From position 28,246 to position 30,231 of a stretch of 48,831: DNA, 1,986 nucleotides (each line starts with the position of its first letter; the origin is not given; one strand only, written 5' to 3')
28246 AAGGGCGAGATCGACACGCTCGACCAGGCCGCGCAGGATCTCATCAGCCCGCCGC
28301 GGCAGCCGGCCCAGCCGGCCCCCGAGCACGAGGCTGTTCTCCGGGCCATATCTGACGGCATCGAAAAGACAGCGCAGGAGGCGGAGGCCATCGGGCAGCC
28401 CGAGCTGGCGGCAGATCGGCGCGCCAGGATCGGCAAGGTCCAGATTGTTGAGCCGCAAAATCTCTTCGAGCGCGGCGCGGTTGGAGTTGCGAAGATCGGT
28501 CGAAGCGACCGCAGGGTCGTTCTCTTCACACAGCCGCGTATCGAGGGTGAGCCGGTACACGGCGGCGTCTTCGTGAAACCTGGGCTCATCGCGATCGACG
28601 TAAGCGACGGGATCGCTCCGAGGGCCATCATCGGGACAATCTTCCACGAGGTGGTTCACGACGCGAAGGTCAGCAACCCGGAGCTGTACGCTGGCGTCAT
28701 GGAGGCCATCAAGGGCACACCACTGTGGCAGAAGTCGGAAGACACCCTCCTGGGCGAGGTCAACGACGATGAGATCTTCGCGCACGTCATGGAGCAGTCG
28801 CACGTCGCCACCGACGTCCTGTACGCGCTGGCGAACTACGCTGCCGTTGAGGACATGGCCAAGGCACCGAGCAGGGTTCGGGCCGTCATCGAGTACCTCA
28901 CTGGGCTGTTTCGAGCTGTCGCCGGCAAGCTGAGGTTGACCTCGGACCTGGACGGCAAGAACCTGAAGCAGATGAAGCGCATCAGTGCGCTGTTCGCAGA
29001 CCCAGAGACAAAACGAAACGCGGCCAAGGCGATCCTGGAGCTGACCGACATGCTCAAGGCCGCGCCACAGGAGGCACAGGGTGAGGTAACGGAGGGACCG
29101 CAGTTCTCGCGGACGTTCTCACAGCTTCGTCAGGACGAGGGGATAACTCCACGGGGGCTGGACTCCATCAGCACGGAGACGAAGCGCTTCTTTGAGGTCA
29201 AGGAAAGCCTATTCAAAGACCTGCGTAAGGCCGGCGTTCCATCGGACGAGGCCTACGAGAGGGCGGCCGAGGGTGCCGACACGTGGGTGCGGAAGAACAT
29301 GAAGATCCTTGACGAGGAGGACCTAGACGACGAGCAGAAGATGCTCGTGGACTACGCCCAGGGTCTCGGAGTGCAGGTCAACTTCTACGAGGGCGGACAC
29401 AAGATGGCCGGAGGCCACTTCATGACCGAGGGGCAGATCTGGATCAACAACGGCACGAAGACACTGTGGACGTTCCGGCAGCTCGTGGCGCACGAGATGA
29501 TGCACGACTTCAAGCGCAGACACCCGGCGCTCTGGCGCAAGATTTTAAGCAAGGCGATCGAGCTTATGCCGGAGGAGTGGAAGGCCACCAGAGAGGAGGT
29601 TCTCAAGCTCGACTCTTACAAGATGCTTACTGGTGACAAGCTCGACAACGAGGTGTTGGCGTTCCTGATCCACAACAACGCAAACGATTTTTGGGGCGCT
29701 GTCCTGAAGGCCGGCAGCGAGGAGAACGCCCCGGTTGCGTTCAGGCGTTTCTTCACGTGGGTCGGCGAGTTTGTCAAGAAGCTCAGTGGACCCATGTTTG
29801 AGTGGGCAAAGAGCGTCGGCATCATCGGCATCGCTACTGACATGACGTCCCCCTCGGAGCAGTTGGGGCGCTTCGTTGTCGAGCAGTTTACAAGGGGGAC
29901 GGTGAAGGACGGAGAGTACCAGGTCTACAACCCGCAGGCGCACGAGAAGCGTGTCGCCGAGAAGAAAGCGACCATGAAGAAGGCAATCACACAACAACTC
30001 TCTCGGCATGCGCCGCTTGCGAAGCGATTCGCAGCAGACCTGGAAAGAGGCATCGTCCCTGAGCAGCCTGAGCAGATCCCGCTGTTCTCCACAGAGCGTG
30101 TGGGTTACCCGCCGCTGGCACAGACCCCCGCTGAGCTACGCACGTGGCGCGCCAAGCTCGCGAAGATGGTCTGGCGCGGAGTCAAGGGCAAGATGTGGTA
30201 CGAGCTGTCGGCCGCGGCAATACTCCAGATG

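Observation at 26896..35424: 2842-aa single ORF with two duplicated HExxH (zincin-like) modules, preceded by low-complexity and membrane proteins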

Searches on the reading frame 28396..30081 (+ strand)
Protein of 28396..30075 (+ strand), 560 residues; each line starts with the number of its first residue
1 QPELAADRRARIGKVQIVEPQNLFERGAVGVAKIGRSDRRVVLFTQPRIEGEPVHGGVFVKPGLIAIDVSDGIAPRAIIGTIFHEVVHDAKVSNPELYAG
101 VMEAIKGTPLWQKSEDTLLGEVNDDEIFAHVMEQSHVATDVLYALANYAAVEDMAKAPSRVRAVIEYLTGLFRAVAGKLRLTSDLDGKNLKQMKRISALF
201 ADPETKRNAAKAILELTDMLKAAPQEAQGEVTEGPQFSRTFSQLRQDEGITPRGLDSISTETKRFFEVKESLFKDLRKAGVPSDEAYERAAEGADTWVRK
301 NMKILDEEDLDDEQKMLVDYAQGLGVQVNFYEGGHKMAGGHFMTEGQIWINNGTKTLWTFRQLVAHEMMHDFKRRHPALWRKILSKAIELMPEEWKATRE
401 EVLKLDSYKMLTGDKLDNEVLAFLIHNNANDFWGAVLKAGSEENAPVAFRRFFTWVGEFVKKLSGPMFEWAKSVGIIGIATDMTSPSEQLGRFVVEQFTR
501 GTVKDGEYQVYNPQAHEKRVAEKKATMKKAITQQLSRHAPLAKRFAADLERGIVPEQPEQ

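Call 12: find_homologous_proteins(query=window:28396-30075:+, max_evalue=0.001)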
Query window:28396-30075:+: 8000 candidates shared short words with the query, none scored E <= 0.001.

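Call 61: predict_structure(alignment_id=A1)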
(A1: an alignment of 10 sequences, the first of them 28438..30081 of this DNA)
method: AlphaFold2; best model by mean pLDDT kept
length: 548 residues; sequences in the alignment: 10
mean_pLDDT: 64.6   pTM: 0.44
mean pLDDT of the five models: 64.6, 60.7, 60.5, 60.3, 58.6
residues with pLDDT >= 90: 34; 70-90: 204; 50-70: 180; < 50: 130
segments of 3 or more residues with pLDDT < 50: 167-245, 322-324, 463-467, 490-521, 542-548
pLDDT, mean of each block of 10 residues (from residue 1): 79 77 79 68 73 75 73 80 85 80 81 81 61 56 68 70 54 38 34 39 35 34 33 38 52 72 83 63 67 68 63 68 56 68 65 84 87 95 90 72 91 83 73 64 59 53 52 86 70 39 42 43 55 55 40
secondary structure, 60 per line:
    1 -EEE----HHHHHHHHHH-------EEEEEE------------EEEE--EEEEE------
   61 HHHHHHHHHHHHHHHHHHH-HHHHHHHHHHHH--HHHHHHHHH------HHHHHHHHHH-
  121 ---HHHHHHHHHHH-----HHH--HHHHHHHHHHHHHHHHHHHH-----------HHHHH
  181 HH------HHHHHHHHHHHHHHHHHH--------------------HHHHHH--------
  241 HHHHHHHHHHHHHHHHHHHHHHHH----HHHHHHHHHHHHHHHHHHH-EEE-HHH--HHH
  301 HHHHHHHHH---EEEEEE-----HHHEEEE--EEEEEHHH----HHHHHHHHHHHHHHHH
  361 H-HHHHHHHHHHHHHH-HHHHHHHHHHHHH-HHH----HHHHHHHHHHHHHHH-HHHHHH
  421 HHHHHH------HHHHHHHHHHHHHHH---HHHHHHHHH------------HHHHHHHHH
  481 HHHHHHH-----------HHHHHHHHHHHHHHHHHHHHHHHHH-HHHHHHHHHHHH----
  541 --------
elements in order: E2-4 H9-18 E26-31 E44-47 E50-54 H61-79 H81-92 H95-103 H110-119 H124-134 H145-164 H176-182 H189-206 H227-232 H241-264 H269-287 E289-291 H298-309 E313-318 E327-330 E333-337 H345-361 H363-376 H378-390 H399-413 H415-426 H433-447 H451-459 H472-487 H499-523 H525-536

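Call 65: fold_search(model_id=the predicted structure, library=pdb)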
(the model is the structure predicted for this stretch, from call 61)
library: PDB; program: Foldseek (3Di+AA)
matches with E <= 10: 214; with E <= 0.001: 0
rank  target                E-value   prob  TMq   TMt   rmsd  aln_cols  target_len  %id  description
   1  9sob_C16              1.9e-01  0.12  0.11  0.04  24.4       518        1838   11  Structural Model of the Nuclear Pore Complex in Arabidopsis thaliana (released 2025-11-05)
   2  7aar                  2.5e-01  0.11  0.10  0.11  27.3       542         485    9  sugar/H+ symporter STP10 in inward open conformation (released 2021-08-18)
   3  9sob_C8               3.1e-01  0.10  0.11  0.04  24.2       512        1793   11  Structural Model of the Nuclear Pore Complex in Arabidopsis thaliana (released 2025-11-05)
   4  7oho_BBB              4.0e-01  0.13  0.13  0.13  19.4       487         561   13  Crystal structure of AP2 FCHO2 chimera (released 2022-06-01)
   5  4aw6_B                4.5e-01  0.09  0.11  0.13  28.2       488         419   13  Crystal structure of the human nuclear membrane zinc metalloprotease ZMPSTE24 (FACE1) (released 2012-07-25)
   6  2ypt_A                6.2e-01  0.09  0.12  0.14  28.1       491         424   13  Crystal structure of the human nuclear membrane zinc metalloprotease ZMPSTE24 mutant (E336A) in complex with a synthet (released 2012-12-05)
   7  2ypt_B                6.5e-01  0.11  0.11  0.14  25.9       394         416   13  Crystal structure of the human nuclear membrane zinc metalloprotease ZMPSTE24 mutant (E336A) in complex with a synthet (released 2012-12-05)
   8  2ypt_E                6.7e-01  0.11  0.11  0.14  25.9       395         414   13  Crystal structure of the human nuclear membrane zinc metalloprotease ZMPSTE24 mutant (E336A) in complex with a synthet (released 2012-12-05)
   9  8tgn_A                6.7e-01  0.06  0.08  0.10  24.1       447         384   10  VMAT1 dimer with serotonin and reserpine (released 2024-03-20)
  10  6ei3                  7.0e-01  0.09  0.12  0.12  27.8       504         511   10  Crystal structure of auto inhibited POT family peptide transporter (released 2017-11-22)
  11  2ypt_D                7.7e-01  0.08  0.11  0.14  27.7       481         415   12  Crystal structure of the human nuclear membrane zinc metalloprotease ZMPSTE24 mutant (E336A) in complex with a synthet (released 2012-12-05)
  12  4aw6_A                7.7e-01  0.08  0.11  0.14  28.1       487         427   12  Crystal structure of the human nuclear membrane zinc metalloprotease ZMPSTE24 (FACE1) (released 2012-07-25)
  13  9dk9                  7.7e-01  0.06  0.10  0.10  21.9       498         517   10  Structure of URAT1 with no external ligand added (released 2025-06-18)
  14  6tc0_F                7.7e-01  0.05  0.09  0.06  22.0       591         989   10  Crystal structure of MMS19-CIAO1-CIAO2B CIA targeting complex (released 2020-07-29)
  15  4aw6_D                8.0e-01  0.08  0.12  0.15  28.2       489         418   12  Crystal structure of the human nuclear membrane zinc metalloprotease ZMPSTE24 (FACE1) (released 2012-07-25)
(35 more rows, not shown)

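Call 66: search_solved_structures(query=A1, max_evalue=10, show_alignments=3)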
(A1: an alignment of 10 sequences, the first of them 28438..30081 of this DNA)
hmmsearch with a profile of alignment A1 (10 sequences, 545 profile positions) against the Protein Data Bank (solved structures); distinct sequences matched with E-value up to 10: 3.
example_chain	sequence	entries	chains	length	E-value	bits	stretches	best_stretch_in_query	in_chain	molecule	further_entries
5zc3_B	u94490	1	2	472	0.12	14.5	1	341-446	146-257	RxLR effector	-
30dr_K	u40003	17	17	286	0.19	13.9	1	322-398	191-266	Capping protein (Actin filament) muscle Z-line, alpha 1 | F-actin-capping protein subunit alpha-1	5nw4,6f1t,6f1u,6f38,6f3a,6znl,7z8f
5adx_K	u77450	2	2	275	0.21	13.7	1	322-394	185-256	CAPPING PROTEIN (ACTIN FILAMENT) MUSCLE Z-LINE, ALPHA 1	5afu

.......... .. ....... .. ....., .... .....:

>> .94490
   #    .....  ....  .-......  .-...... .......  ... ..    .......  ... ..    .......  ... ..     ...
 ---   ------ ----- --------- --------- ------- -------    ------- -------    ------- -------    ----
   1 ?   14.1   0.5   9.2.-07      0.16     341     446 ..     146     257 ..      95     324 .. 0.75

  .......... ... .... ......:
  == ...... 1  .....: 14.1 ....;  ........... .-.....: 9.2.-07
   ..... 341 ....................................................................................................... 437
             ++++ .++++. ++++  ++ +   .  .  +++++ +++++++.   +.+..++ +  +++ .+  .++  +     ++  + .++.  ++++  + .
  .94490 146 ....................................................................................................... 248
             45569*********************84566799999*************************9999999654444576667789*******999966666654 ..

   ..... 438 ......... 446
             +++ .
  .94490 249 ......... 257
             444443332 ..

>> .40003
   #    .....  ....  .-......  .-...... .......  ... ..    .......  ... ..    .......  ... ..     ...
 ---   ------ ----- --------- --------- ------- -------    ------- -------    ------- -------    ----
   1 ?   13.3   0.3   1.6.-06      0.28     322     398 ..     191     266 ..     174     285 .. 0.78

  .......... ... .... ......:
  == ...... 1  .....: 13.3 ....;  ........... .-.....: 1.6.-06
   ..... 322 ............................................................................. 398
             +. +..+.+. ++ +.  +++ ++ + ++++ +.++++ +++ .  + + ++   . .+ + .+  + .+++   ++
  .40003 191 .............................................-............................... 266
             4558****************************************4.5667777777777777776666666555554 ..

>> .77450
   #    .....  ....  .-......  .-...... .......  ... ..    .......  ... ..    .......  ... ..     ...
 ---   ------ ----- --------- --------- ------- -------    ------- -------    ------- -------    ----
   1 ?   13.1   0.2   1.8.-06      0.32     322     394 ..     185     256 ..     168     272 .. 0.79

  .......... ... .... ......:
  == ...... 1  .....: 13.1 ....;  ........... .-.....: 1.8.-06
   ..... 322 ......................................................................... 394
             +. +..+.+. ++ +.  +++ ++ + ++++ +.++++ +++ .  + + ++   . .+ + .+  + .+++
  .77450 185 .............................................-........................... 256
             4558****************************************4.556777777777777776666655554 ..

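Call 98: find_related_loci(query=window:28438-30081:+, collection=viral_contigs, flank=3000)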
Query window:28438-30081:+ (548 aa) in viral_contigs; peptide patterns used: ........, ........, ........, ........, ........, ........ (x = any residue, [..] = any of these).
11 stretches matched a pattern, but none encodes a relative of the query by tblastn (E <= 1e-3).

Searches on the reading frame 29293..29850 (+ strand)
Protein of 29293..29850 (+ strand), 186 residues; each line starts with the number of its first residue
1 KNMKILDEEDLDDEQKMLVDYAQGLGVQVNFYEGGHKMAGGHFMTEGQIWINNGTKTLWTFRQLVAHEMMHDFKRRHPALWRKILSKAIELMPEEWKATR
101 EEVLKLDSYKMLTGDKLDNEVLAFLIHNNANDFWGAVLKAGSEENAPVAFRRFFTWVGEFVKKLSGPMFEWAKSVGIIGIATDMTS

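Call 70: search_protein_families(library=pfam, alignment_id=A4, max_evalue=10)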
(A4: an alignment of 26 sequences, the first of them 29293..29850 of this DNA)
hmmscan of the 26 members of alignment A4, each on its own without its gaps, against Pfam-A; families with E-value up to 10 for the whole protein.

A. member 1, window:29293-29850:+ (186 aa): 0 families

B. families by the number of members that match (of 26 scanned): 31 families (the first 25 are shown)
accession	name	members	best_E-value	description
PF06114.19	Peptidase_M78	3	0.03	IrrE N-terminal-like domain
PF01863.23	YgjP-like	3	0.075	YgjP-like, metallopeptidase domain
PF08325.16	WLM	2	0.065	WLM domain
PF10026.15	DUF2268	2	0.16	Predicted Zn-dependent protease (DUF2268)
PF20573.4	DUF6782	1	4.6e-05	Putative metallopeptidase family (DUF6782)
PF22814.2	WelO5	1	0.0067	Carrier-protein-independent halogenase WelO5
PF20715.2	DUF6827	1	0.01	Domain of unknown function (DUF6827)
PF25224.1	DUF7842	1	0.012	Domain of unknown function (DUF7842)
PF20901.3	Sf6_terminase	1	0.012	Bacteriophage Sf6, terminase small subunit-like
PF14891.12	Peptidase_M91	1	0.015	Effector protein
PF01435.24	Peptidase_M48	1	0.018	Peptidase family M48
PF13582.12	Reprolysin_3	1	0.022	Metallo-peptidase family M12B Reprolysin-like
PF25684.1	Mycobacteriophage_Gp53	1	0.027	Mycobacteriophage Gene 53 protein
PF19527.4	DUF6055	1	0.028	Family of unknown function (DUF6055)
PF17001.10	T3SS_basalb_I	1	0.029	Type III secretion basal body protein I, YscI, HrpB, PscI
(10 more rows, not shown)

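Call 77: predict_structure(alignment_id=A4)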
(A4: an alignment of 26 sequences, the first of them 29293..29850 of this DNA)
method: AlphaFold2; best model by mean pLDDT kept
length: 186 residues; sequences in the alignment: 26
mean_pLDDT: 84.6   pTM: 0.76
mean pLDDT of the five models: 84.6, 82.7, 81.6, 79.4, 79.0
residues with pLDDT >= 90: 79; 70-90: 89; 50-70: 10; < 50: 8
segments of 3 or more residues with pLDDT < 50: 180-186
pLDDT, mean of each block of 10 residues (from residue 1): 91 90 89 79 89 85 87 91 92 96 95 96 92 82 81 76 74 62 45
secondary structure, 60 per line:
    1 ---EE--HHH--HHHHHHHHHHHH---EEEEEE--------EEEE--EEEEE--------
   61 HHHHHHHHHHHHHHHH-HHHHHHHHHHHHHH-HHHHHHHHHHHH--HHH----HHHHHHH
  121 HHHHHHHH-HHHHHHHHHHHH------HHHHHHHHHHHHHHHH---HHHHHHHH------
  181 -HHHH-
elements in order: H13-24 E28-33 E42-45 E48-52 H61-76 H78-91 H93-104 H114-128 H130-141 H148-163 H167-174 H182-185

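Call 80: fold_search(model_id=the predicted structure, library=pdb)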
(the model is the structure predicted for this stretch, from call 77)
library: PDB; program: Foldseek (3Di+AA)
matches with E <= 10: 174; with E <= 0.001: 0
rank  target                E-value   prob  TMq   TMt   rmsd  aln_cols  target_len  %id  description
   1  2ypt_E                6.6e-01  0.15  0.26  0.14  14.4       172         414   12  Crystal structure of the human nuclear membrane zinc metalloprotease ZMPSTE24 mutant (E336A) in complex with a synthet (released 2012-12-05)
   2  2ypt_A                7.4e-01  0.14  0.26  0.14  14.4       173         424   12  Crystal structure of the human nuclear membrane zinc metalloprotease ZMPSTE24 mutant (E336A) in complex with a synthet (released 2012-12-05)
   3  2ypt_D                8.3e-01  0.13  0.26  0.14  14.4       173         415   12  Crystal structure of the human nuclear membrane zinc metalloprotease ZMPSTE24 mutant (E336A) in complex with a synthet (released 2012-12-05)
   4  4aw6_B                8.8e-01  0.10  0.24  0.13  14.2       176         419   13  Crystal structure of the human nuclear membrane zinc metalloprotease ZMPSTE24 (FACE1) (released 2012-07-25)
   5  6j74_A                9.3e-01  0.10  0.26  0.20  12.8       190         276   13  Complex of GGTaseIII and full-length Ykt6 (released 2020-01-22)
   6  3c37_A                9.8e-01  0.10  0.25  0.22  15.0       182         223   13  X-ray structure of the putative Zn-dependent peptidase Q74D82 at the resolution 1.7 A. Northeast Structural Genomics C (released 2008-02-12)
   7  6ait_D                9.8e-01  0.06  0.21  0.11  14.6       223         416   12  Crystal structure of E. coli BepA (released 2018-12-26)
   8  6bh8_A                1.2e+00  0.11  0.26  0.15  14.2       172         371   13  Crystal structure of ZMPSTE24 in complex with phosphoramidon (released 2018-08-15)
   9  6sar                  1.3e+00  0.08  0.24  0.14  16.2       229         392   14  E coli BepA/YfgC (released 2020-08-26)
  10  2eb9                  1.3e+00  0.07  0.17  0.19  14.9       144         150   10  Crystal Structure of Cu(II)(Sal-Leu)/apo-Myoglobin (released 2007-07-03)
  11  2ypt_B                1.4e+00  0.10  0.26  0.14  14.4       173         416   12  Crystal structure of the human nuclear membrane zinc metalloprotease ZMPSTE24 mutant (E336A) in complex with a synthet (released 2012-12-05)
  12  4aw6_D                1.4e+00  0.09  0.25  0.13  14.3       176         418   14  Crystal structure of the human nuclear membrane zinc metalloprotease ZMPSTE24 (FACE1) (released 2012-07-25)
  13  5b84                  1.4e+00  0.06  0.16  0.19  14.4       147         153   10  X-ray crystal structure of met I107Y sperm whale myoglobin (released 2016-08-24)
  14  6ait_A                1.5e+00  0.08  0.28  0.14  14.7       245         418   13  Crystal structure of E. coli BepA (released 2018-12-26)
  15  1dti                  1.7e+00  0.06  0.16  0.18  15.0       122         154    9  Recombinant sperm whale myoglobin h97d, d122n mutant (met) (released 2000-01-30)
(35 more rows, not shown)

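Call 83: fold_search(model_id=the predicted structure, library=viral)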
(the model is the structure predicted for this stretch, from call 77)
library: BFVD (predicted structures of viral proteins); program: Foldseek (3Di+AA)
matches with E <= 10: 267; with E <= 0.001: 4
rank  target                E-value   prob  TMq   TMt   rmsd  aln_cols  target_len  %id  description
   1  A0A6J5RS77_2          5.3e-05  1.00  0.56  0.11   7.4       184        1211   17  Uncharacterized protein [uncultured Caudovirales phage]
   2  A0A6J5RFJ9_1          1.2e-04  1.00  0.50  0.09   7.3       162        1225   19  Large polyvalent protein associated domain-containing protein [uncultured Caudovirales phage]
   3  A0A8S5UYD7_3          1.4e-04  1.00  0.56  0.10   5.3       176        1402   22  Chromatin remodeling complex ATPase [Phage sp. ctKtV17]
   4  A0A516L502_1          7.4e-04  1.00  0.36  0.08  17.7       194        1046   18  (no name in the UniProt tables at hand)
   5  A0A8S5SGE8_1          1.8e-03  1.00  0.52  0.10   5.9       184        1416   21  Nuclease [Podoviridae sp. ctZih56]
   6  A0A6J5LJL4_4          2.3e-03  1.00  0.40  0.09   6.6       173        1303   13  LT_GEWL domain containing protein [uncultured Caudovirales phage]
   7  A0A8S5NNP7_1          2.5e-03  1.00  0.47  0.10   7.7       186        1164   15  EF-hand domain-containing protein [Myoviridae sp. ctagO6]
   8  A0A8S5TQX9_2          5.5e-03  1.00  0.48  0.10  13.2       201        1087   13  Uncharacterized protein [Myoviridae sp. ctY1522]
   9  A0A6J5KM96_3          5.9e-03  1.00  0.51  0.09   6.2       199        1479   12  AdoMet_MTases domain containing protein [uncultured Caudovirales phage]
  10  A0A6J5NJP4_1          8.2e-03  1.00  0.62  0.15   4.9       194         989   15  Large polyvalent protein associated domain-containing protein [uncultured Caudovirales phage]
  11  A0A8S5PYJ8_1          1.0e-02  1.00  0.55  0.11   5.1       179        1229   17  PolyVal ADP-Ribosyltransferase in polyvalent protein [Myoviridae sp. ctWiL39]
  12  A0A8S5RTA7            1.1e-02  1.00  0.38  0.09   7.1       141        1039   20  Uncharacterized protein [Siphoviridae sp. gcode 4]
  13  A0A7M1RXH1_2          1.1e-02  0.99  0.42  0.06  12.0       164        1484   17  Uncharacterized protein [uncultured phage cr108_1]
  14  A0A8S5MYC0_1          1.2e-02  0.97  0.40  0.07   9.2       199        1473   13  Nuclease [Myoviridae sp. ctRRy11]
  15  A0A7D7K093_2          2.5e-02  0.95  0.41  0.08  13.2       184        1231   16  Structural protein [Flavobacterium phage vB_FspP_elemoC_14-1A]
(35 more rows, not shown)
